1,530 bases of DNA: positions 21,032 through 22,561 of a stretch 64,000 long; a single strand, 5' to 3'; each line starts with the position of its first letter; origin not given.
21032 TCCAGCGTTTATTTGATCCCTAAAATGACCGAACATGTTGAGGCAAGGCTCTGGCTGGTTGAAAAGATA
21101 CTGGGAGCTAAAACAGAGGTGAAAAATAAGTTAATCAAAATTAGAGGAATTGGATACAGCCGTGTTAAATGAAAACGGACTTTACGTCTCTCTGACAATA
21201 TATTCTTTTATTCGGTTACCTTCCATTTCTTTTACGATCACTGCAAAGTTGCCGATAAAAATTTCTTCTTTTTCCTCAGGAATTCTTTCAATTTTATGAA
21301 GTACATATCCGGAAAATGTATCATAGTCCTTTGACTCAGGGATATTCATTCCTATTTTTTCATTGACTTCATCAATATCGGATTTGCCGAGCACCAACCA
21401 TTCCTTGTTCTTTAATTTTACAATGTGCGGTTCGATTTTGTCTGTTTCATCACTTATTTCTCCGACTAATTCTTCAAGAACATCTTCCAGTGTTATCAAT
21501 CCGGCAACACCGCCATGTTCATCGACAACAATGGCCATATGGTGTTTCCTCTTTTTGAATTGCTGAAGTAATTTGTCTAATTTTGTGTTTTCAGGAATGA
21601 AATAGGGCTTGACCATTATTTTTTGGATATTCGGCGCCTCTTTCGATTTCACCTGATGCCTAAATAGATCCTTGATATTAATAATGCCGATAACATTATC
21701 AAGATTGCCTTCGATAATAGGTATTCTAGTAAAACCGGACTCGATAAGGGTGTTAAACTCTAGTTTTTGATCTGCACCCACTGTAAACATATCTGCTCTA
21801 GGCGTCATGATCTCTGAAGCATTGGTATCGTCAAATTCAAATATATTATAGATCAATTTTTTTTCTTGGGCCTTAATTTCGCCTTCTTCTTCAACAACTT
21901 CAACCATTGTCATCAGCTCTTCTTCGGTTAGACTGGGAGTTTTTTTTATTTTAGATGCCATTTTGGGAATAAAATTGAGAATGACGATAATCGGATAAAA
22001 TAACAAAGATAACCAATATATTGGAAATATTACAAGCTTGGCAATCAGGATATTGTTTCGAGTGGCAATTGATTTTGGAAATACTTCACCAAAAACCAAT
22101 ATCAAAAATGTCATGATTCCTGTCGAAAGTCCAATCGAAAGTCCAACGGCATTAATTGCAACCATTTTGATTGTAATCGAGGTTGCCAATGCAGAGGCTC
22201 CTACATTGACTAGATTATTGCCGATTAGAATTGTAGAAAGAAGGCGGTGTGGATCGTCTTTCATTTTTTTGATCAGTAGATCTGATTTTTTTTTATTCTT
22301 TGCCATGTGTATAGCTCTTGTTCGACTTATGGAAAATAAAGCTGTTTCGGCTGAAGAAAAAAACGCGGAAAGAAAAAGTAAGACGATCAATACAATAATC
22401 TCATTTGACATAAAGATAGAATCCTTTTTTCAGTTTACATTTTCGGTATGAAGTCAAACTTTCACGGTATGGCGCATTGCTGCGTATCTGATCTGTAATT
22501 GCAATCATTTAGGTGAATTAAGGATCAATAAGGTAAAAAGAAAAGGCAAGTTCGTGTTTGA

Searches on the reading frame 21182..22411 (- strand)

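Call 98: search_protein_families(library=pfam, proteins=[window:21182-22411:-], max_evalue=0.00001)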
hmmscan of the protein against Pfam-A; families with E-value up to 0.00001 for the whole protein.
window:21182-22411:- (409 aa): 3 families
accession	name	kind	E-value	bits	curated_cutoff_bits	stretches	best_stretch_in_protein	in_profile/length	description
PF01595.25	CNNM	-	2.8e-51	174.2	28.4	1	6-183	1-181/181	Cyclin M transmembrane N-terminal domain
PF03471.22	CorC_HlyC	-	1e-18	67.5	27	1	332-406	2-77/81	Transporter associated domain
PF00571.33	CBS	-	4.8e-16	59.3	24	1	264-316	3-56/57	CBS domain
